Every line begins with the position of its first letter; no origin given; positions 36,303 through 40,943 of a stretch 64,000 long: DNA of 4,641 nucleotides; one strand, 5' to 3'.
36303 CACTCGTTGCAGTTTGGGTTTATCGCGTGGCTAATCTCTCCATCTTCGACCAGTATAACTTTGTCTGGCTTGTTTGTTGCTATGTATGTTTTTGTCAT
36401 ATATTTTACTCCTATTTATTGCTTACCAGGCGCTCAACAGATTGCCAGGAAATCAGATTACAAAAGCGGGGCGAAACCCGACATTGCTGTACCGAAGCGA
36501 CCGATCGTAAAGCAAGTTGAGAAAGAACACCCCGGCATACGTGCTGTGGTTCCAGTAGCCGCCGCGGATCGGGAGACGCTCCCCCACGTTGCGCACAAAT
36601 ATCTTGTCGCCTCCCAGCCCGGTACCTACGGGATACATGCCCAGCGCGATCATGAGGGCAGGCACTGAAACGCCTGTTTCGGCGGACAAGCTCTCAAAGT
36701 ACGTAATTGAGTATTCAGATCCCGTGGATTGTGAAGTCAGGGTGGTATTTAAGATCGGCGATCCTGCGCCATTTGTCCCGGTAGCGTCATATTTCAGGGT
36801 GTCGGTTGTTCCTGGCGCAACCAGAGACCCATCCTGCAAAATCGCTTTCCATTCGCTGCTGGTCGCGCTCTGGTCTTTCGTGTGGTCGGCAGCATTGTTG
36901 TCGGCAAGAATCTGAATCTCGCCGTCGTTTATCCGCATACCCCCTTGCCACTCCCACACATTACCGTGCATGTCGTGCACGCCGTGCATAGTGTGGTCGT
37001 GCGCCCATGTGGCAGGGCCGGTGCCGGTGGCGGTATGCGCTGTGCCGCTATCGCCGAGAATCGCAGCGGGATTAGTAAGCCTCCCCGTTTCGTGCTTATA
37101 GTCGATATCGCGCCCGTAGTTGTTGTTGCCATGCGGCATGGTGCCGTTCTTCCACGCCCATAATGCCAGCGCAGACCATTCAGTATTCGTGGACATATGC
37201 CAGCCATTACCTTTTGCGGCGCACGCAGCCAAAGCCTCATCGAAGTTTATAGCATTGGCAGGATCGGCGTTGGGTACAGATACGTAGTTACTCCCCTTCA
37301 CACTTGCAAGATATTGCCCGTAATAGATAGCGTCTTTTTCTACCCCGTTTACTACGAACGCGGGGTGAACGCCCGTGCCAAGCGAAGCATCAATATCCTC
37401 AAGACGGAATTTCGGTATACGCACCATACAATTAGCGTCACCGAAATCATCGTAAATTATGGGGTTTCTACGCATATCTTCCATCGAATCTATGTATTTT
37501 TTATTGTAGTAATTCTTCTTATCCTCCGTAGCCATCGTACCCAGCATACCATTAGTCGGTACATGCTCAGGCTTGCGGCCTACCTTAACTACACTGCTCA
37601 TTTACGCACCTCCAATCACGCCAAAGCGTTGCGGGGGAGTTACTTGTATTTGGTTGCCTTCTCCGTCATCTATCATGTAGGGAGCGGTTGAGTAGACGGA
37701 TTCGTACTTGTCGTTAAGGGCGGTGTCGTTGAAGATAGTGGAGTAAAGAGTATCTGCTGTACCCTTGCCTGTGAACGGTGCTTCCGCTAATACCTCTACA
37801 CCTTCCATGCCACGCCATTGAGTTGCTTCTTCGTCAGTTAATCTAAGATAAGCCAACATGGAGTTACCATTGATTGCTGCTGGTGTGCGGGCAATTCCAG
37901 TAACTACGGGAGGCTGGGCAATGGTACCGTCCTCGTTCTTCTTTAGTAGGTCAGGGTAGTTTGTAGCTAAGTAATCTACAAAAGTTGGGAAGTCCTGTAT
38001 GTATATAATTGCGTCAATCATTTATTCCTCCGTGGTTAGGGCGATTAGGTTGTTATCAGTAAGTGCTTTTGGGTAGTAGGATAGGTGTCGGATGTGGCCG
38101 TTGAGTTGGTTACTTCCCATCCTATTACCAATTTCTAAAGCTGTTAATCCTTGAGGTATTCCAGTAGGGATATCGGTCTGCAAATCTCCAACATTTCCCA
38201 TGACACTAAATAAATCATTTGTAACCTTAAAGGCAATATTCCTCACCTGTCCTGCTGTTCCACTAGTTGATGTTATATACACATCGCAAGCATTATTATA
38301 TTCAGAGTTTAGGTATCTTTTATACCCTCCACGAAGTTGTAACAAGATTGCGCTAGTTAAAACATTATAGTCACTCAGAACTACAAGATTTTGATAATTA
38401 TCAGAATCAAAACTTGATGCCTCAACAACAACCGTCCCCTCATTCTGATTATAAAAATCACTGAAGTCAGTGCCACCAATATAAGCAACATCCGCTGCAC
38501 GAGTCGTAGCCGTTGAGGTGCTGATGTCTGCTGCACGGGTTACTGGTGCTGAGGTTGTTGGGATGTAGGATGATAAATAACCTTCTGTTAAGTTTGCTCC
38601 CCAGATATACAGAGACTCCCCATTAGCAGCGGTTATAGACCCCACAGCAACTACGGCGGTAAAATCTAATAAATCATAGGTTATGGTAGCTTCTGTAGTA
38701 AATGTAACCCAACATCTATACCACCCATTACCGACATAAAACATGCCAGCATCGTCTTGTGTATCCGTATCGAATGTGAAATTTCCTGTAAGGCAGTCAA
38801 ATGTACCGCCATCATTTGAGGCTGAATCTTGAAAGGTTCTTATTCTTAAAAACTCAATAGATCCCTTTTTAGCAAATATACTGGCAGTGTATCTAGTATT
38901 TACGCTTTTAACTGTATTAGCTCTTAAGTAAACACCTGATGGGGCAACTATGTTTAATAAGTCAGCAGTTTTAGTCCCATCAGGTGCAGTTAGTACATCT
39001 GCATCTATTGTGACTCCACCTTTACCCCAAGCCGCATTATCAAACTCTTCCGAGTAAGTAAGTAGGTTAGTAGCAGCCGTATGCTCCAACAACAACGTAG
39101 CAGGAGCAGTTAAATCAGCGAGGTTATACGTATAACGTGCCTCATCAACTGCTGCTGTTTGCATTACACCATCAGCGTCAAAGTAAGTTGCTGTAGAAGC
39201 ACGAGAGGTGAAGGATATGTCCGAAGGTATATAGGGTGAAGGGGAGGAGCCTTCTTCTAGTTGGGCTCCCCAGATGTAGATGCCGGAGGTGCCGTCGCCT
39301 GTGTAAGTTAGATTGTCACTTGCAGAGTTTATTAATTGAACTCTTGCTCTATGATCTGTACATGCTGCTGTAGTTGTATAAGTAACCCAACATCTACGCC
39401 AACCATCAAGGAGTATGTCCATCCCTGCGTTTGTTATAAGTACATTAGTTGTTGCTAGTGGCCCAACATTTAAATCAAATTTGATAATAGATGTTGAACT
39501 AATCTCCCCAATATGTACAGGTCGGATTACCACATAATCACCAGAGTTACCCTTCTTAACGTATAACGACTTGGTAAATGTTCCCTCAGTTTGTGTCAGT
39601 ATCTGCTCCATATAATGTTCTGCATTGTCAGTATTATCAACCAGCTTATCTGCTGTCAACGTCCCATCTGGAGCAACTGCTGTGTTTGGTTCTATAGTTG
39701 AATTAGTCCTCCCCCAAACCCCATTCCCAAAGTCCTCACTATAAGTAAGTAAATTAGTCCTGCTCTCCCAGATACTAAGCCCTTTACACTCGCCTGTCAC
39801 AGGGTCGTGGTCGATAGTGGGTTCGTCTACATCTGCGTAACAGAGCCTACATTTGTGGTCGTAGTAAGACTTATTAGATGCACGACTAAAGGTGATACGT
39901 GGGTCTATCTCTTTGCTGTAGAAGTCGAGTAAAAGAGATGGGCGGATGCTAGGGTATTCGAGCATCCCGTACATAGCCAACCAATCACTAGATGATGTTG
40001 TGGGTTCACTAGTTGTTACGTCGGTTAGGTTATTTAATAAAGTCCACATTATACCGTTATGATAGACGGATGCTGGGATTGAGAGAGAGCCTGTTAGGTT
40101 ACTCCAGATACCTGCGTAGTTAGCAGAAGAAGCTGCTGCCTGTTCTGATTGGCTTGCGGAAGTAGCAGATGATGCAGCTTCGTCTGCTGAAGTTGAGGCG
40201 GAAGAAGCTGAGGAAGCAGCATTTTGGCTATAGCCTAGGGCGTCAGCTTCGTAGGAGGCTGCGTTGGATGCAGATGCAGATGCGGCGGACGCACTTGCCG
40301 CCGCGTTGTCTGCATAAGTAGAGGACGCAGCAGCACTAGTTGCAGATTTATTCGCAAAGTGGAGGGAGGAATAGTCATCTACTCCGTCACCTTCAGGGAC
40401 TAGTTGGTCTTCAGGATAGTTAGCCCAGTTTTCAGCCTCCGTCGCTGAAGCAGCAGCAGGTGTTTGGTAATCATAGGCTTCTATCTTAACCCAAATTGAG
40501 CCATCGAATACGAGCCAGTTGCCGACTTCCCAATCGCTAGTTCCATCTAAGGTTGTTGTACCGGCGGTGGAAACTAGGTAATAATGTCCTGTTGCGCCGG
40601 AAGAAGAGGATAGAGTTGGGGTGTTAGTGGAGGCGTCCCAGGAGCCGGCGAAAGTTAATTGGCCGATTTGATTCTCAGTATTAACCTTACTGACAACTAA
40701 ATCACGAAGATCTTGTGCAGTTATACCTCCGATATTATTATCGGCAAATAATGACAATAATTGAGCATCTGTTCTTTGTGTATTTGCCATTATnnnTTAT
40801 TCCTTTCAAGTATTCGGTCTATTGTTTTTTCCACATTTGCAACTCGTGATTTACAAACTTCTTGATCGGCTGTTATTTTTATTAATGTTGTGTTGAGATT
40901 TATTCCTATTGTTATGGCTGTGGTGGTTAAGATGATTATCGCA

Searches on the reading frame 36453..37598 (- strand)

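Call 12: search_protein_families(library=phrogs, proteins=[window:36453-37598:-], max_evalue=0.00001)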
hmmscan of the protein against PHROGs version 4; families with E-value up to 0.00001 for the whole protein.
window:36453-37598:- (381 aa): 3 families
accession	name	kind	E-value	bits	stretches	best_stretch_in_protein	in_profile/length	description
phrog_2889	-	unknown function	2.7e-128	429.4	1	38-380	68-414/418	-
phrog_5302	-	tail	9.3e-15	55.2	1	71-146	262-345/548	tail protein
phrog_18508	-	other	1.2e-07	32.4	0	106-218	88-196/266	kinase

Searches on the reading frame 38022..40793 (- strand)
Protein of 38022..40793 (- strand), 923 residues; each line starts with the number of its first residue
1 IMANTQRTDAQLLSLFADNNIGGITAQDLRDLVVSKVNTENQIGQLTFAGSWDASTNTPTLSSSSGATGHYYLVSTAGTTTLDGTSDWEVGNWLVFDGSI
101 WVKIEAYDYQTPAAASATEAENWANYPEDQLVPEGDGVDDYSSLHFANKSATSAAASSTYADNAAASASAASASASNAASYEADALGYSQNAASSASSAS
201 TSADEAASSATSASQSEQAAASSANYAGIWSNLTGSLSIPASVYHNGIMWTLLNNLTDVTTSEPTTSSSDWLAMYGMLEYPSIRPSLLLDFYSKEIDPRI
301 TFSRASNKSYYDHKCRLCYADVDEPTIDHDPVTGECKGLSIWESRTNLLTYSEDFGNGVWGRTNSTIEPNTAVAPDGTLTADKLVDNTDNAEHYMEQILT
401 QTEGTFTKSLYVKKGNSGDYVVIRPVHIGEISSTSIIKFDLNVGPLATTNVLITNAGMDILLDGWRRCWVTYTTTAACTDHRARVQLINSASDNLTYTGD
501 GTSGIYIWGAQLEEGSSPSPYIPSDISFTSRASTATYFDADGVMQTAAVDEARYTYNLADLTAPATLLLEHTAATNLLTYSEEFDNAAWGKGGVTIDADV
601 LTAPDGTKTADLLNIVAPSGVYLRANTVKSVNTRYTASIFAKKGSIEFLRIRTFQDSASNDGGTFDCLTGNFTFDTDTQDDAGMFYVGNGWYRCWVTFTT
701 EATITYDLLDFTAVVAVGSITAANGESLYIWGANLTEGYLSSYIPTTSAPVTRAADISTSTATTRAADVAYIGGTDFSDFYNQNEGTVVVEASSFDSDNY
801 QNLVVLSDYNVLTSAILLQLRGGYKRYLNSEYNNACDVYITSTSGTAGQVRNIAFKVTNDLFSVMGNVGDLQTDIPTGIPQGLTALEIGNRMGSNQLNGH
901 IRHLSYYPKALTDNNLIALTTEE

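Call 12: search_protein_families(library=phrogs, proteins=[window:38022-40793:-], max_evalue=0.00001)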
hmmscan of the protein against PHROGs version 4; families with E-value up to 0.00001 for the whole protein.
window:38022-40793:- (923 aa): 6 families
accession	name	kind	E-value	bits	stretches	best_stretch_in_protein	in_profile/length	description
phrog_5939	-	tail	5e-109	366.9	3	279-532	349-602/801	tail protein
phrog_34853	-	unknown function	1.3e-62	213.1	2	322-527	54-256/555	-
phrog_1419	-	tail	8e-19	68.3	2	526-916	401-789/793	tail protein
phrog_18802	-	head and packaging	8.2e-18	63.4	1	403-516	2079-2197/3007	virion structural protein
phrog_29238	-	unknown function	5.2e-13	48.7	1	43-106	428-490/997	-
phrog_31460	-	tail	3.7e-08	34.2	1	39-108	70-140/288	tail protein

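Call 22: search_dna_similar(query=window:38022-40793:-, collection=phages, mode=protein, max_rows=20)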
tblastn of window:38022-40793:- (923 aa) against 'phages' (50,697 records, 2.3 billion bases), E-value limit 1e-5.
Records with a match: 394; places in all: 409; records where one place covers at least 80% of the query: 0.
Best place of each record, by identity: 60-80% 3; <60% 391.
By first word of the organism name: Pseudomonas 201; Synechococcus 94; Rhizobium 17; Cyanophage 14; Escherichia 14; Prochlorococcus 8; Nonlabens 4; Agrobacterium 4; Polaribacter 4; Burkholderia 4; and 17 more.
By host as written in the record: - 80; Pseudomonas aeruginosa 75; Pseudomonas aeruginosa PAO1 55; Pseudomonas sp. 16; Synechococcus sp. 15; Synechococcus 14; Escherichia coli 9; Synechococcus sp. WH7803 9; and 62 more.
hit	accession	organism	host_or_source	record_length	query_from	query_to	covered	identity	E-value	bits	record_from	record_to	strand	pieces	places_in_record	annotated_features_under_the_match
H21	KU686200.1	Synechococcus phage S-CAM4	Synechococcus sp.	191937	279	920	68%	32.2%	6e-23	223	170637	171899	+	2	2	hypothetical protein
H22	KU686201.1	Synechococcus phage S-CAM4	Synechococcus sp.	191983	279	920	68%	32.2%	6e-23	223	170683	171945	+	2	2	hypothetical protein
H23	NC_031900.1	Synechococcus phage S-CAM4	Synechococcus sp.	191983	279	920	68%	32.2%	6e-23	223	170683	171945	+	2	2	tail protein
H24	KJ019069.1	Synechococcus phage ACG-2014j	-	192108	279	920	68%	32.2%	6e-23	223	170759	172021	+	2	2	hypothetical protein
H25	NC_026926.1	Synechococcus phage ACG-2014j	-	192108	279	920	68%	32.2%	6e-23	223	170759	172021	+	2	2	tail protein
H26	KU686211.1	Synechococcus phage S-WAM2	Synechococcus sp.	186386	279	921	68%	30.8%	3e-24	211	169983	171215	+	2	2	hypothetical protein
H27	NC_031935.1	Synechococcus phage S-WAM2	Synechococcus sp.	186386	279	921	68%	30.8%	3e-24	211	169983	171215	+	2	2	tail protein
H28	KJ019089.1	Synechococcus phage ACG-2014j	-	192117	279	913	67%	31.1%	3e-13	239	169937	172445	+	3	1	hypothetical protein (x2)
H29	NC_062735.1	Synechococcus phage ACG-2014j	-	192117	279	913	67%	31.1%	3e-13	239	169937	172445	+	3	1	tail protein (x2)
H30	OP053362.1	Cyanophage S-TIM54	Parasynechococcus marenigrum WH 8102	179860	344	921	63%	31.2%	6e-31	138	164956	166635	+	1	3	virion structural protein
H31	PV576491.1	Klebsiella phage vB_Kpn_RAH2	Klebsiella pneumoniae KP26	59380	291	913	66%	29.6%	8e-24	200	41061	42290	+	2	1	hypothetical protein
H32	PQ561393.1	Escherichia phage Ec1-ASingh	-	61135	291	919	67%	28.9%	1e-19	179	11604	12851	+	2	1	record has no annotation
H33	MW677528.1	Rhodobacter phage RcWaterboi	Rhodobacter capsulatus YW1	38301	283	759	52%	34.9%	4e-23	222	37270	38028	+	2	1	56: minor tail protein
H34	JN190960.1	Rhodobacter phage RcapMu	Rhodobacter capsulatus SB1003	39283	283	759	52%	34.7%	4e-23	224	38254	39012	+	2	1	putative tail fiber protein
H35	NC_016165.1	Rhodobacter phage RcapMu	Rhodobacter capsulatus SB1003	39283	283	759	52%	34.7%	4e-23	224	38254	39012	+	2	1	tail protein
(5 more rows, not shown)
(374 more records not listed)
